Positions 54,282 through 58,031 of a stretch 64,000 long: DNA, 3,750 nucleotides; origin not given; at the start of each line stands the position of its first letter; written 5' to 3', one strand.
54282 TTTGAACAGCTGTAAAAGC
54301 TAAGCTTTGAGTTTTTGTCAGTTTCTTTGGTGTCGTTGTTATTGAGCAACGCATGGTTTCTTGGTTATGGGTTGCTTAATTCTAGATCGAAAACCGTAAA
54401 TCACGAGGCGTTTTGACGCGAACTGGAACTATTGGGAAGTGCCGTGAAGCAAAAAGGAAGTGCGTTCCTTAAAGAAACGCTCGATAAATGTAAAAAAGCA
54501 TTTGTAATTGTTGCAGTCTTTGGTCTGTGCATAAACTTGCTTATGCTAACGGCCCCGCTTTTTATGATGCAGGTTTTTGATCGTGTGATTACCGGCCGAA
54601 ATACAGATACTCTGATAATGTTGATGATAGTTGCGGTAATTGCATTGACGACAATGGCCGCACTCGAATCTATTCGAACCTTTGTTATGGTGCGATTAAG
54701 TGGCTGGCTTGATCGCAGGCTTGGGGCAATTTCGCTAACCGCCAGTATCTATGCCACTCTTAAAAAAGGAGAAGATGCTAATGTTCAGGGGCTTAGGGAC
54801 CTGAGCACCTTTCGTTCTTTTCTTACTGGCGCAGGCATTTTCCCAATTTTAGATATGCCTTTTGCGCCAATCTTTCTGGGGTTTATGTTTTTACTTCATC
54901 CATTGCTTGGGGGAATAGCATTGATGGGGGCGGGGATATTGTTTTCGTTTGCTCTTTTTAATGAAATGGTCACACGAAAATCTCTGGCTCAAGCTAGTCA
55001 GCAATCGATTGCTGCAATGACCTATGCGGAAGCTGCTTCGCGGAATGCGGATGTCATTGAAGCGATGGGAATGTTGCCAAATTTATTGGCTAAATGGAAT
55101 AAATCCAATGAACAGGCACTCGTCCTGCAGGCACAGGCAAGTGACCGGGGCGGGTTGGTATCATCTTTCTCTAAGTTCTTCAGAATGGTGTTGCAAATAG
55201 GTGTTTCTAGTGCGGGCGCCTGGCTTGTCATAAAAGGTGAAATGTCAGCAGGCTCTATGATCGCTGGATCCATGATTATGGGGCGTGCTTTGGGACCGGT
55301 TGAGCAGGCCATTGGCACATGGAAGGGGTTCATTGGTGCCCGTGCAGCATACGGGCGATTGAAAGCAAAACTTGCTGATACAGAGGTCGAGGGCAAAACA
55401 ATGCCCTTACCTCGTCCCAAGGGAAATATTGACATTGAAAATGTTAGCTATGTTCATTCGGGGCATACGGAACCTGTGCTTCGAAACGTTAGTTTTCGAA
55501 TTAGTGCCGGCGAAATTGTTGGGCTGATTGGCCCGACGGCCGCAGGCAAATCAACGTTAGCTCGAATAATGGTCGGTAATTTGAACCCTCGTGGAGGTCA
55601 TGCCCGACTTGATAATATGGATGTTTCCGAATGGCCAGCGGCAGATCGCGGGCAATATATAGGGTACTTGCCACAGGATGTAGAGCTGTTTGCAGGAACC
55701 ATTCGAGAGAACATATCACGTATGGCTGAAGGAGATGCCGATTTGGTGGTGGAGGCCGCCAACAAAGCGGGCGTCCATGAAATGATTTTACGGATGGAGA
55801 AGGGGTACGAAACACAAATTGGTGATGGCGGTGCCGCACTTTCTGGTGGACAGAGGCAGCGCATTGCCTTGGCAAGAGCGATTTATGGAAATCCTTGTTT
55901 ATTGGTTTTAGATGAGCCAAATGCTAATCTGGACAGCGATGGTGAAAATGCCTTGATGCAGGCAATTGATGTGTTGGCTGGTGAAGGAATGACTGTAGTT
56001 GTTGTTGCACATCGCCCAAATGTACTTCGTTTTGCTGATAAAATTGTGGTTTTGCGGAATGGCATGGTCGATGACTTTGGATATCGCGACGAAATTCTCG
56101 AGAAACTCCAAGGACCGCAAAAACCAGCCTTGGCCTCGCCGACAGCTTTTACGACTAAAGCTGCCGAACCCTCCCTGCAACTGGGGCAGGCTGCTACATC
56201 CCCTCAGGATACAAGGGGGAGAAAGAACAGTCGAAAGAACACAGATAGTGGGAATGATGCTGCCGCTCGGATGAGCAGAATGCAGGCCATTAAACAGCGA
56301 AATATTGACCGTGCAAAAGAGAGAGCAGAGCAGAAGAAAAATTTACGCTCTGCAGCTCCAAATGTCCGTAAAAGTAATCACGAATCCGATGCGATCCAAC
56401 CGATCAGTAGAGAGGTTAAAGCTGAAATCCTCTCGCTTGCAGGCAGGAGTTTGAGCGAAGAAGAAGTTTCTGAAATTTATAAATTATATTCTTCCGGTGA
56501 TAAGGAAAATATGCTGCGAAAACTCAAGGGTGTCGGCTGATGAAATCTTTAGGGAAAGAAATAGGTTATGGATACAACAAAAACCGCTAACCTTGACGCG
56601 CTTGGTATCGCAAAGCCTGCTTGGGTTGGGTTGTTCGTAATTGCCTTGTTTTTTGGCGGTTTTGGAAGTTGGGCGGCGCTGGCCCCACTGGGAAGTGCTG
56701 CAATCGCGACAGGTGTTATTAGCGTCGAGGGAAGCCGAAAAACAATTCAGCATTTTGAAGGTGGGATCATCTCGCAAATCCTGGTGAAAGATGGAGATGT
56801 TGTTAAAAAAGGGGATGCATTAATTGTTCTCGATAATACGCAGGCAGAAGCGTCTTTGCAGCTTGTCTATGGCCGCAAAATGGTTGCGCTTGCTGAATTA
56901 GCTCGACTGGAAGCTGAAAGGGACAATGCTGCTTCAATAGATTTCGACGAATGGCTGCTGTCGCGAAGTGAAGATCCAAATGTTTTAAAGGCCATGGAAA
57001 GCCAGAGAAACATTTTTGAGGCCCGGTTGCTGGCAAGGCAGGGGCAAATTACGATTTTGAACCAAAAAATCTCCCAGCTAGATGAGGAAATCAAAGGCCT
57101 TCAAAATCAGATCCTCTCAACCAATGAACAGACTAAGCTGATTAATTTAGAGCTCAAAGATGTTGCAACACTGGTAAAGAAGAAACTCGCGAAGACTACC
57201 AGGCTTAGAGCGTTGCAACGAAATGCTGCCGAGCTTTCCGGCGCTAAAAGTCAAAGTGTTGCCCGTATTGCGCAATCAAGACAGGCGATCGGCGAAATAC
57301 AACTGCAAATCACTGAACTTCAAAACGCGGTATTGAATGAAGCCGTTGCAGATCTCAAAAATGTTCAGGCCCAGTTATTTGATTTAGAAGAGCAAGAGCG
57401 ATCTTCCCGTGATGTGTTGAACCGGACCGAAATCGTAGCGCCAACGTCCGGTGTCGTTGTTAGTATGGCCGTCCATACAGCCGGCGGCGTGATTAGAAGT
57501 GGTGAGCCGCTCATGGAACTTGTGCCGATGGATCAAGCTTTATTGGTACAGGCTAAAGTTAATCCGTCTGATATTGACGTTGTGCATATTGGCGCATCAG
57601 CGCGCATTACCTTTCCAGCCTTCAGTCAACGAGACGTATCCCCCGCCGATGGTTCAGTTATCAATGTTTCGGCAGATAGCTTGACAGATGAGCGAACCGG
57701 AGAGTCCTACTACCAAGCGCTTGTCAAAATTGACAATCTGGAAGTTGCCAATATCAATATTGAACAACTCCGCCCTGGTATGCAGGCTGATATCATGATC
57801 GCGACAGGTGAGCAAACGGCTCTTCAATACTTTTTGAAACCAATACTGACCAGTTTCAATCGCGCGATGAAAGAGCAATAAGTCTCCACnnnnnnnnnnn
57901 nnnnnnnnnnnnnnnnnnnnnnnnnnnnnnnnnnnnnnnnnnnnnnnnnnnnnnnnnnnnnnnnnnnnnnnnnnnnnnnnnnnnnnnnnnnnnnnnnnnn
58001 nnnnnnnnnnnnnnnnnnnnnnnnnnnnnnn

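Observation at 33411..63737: Sphingan-type (gel/sps/dps-like) EPS machinery outside the usual context, wired to a VPLPA-CTERM system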

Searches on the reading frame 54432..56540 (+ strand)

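Call 5: search_protein_families(library=pfam, proteins=[window:54432-56540:+], max_evalue=0.01)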
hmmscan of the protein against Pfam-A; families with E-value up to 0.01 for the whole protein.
window:54432-56540:+ (702 aa): 3 families
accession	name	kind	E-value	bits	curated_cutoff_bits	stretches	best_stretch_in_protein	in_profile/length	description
PF00005.33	ABC_tran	-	2.5e-30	106.3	25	1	350-497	1-136/137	ABC transporter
PF00664.28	ABC_membrane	-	6.5e-13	49.4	28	1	25-284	2-268/274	ABC transporter transmembrane region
PF02463.25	SMC_N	-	1.2e-05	25.3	40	1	277-541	135-211/220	RecF/RecN/SMC N terminal domain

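Call 6: search_protein_families(library=ncbifam, proteins=[window:54432-56540:+], max_evalue=0.001)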
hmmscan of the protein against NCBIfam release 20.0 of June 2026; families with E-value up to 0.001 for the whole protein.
window:54432-56540:+ (702 aa): 186 families (the best 25 are shown)
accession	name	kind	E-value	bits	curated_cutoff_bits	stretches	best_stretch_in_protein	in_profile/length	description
TIGR01842.1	type_I_sec_PrtD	subfamily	3.4e-209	695.9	510.15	1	18-559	2-544/544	type I secretion system permease/ATPase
TIGR03375.1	type_I_sec_LssB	subfamily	6.5e-113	378.4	693.1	1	5-562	132-695/696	type I secretion system permease/ATPase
TIGR01846.1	type_I_sec_HlyB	subfamily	7.9e-90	302.1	725.55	1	16-558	133-681/694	type I secretion system permease/ATPase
TIGR03796.1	NHLM_micro_ABC1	equivalog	2.6e-74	250.7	853.3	1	7-557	139-700/710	NHLP family bacteriocin export ABC transporter peptidase/permease/ATPase subunit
TIGR03797.1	NHLM_micro_ABC2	equivalog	1.6e-63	215.3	709.4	1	10-557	124-673/686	NHLP bacteriocin export ABC transporter permease/ATPase subunit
TIGR02857.1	CydD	equivalog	1.3e-58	199.2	435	1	304-541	291-529/529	thiol reductant ABC exporter subunit CydD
TIGR02204.1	MsbA_rel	hypoth_equivalog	3.8e-58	197.6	780.4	1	21-558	17-564/576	ABC transporter, permease/ATP-binding protein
TIGR02203.1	MsbA_lipidA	equivalog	4.3e-54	184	602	1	183-558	180-558/572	lipid A export permease/ATP-binding protein MsbA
TIGR01193.1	bacteriocin_ABC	subfamily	4.5e-54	184.1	523.85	1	17-557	151-697/708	peptide cleavage/export ABC transporter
TIGR00958.1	3a01208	subfamily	4.8e-54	183.8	874.6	1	149-557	293-702/711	antigen peptide transporter 2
TIGR02868.1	CydC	equivalog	2.6e-53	181.5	329.05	1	149-529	145-530/530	thiol reductant ABC exporter subunit CydC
NF010178.0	PRK13657.1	equivalog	8.4e-52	176.4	733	1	221-558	220-559/588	glucan ABC transporter ATP-binding protein/ permease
NF052233.1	CphA_assoc_ABC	equivalog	1.3e-50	172.6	880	1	257-558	430-732/766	cyanophycin metabolism-associated ABC transporter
NF045513.1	HepA_fam_ABC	equivalog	1.3e-50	172.5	725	1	219-558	256-598/610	heterocyst formation ABC transporter subunit HepA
NF008381.0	PRK11176.1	equivalog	4.7e-49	167.2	867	1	316-558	325-568/582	lipid A ABC transporter ATP-binding protein/permease MsbA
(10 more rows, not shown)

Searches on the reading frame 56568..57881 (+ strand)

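Call 5: search_protein_families(library=pfam, proteins=[window:56568-57881:+], max_evalue=0.01)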
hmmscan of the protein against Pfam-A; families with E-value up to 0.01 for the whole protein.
window:56568-57881:+ (437 aa): 4 families
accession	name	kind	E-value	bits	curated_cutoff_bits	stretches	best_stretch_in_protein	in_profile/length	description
PF13437.12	HlyD_3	-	1.1e-15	58.6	22.2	1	289-390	2-95/106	HlyD family secretion protein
PF16576.10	HlyD_D23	-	4.6e-10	39.6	30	1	243-368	77-185/214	Barrel-sandwich domain of CusB or HlyD membrane-fusion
PF13533.13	Biotin_lipoyl_2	-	7e-07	29.4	29.8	1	66-89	9-32/32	Biotin-lipoyl like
PF00364.28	Biotin_lipoyl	-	8.7e-06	25.9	22.1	0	66-89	15-37/73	Biotin-requiring enzyme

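Call 6: search_protein_families(library=ncbifam, proteins=[window:56568-57881:+], max_evalue=0.001)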
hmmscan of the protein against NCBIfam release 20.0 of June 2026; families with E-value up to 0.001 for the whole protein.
window:56568-57881:+ (437 aa): 18 families
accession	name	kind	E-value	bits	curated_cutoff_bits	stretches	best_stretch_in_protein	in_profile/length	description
TIGR01843.1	type_I_hlyD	subfamily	1.4e-113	380.1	208.65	1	18-437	4-422/422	HlyD family type I secretion periplasmic adaptor subunit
TIGR00998.1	8a0101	subfamily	9.4e-16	57.7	390.8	2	149-353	84-269/334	EmrA/EmrK family multidrug efflux transporter periplasmic adaptor subunit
TIGR02971.1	heterocyst_DevB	subfamily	1.3e-13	51.1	129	1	65-368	24-279/327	ABC exporter membrane fusion protein, DevB family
TIGR01000.1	bacteriocin_acc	subfamily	2.2e-13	49.9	258.85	1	222-427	252-454/457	bacteriocin secretion accessory protein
TIGR03794.1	NHLM_micro_HlyD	equivalog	2.3e-12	46.5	156.2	1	18-375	19-344/421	NHLP bacteriocin system secretion protein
TIGR01730.1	RND_mfp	subfamily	6.6e-12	45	94.9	2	59-118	28-89/322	efflux RND transporter periplasmic adaptor subunit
NF007785.0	PRK10476.1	equivalog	7.6e-11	41.4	376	1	171-355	98-275/347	multidrug transporter subunit MdtN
NF011715.0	PRK15136.1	equivalog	1.6e-09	36.9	563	1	171-350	108-277/390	multidrug efflux MFS transporter periplasmic adaptor subunit EmrA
NF007850.1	PRK10559.1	equivalog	1.1e-07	31.3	400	1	229-370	91-225/303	p-hydroxybenzoic acid efflux pump subunit AaeA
NF002939.0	PRK03598.1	equivalog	1.3e-06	27.8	393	0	207-348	121-264/332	secretion protein HlyD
TIGR00999.1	8a0102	subfamily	3.3e-06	26.4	319.3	1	252-349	63-153/271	CzcB/NccB family metal efflux transporter periplasmic adaptor subunit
NF008606.0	PRK11578.1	equivalog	5.8e-05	22.4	342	0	66-121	70-125/371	macrolide transporter subunit MacA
NF004173.0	PRK05641.1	equivalog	0.00011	22.7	199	0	39-94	66-121/153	putative acetyl-CoA carboxylase biotin carboxyl carrier protein subunit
TIGR01235.1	pyruv_carbox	equivalog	0.00011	19.8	1114.45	0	267-343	1055-1129/1143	pyruvate carboxylase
NF047903.1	MmDecMmdC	equivalog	0.00013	22.4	200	0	36-92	41-98/132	methylmalonyl-CoA decarboxylase subunit gamma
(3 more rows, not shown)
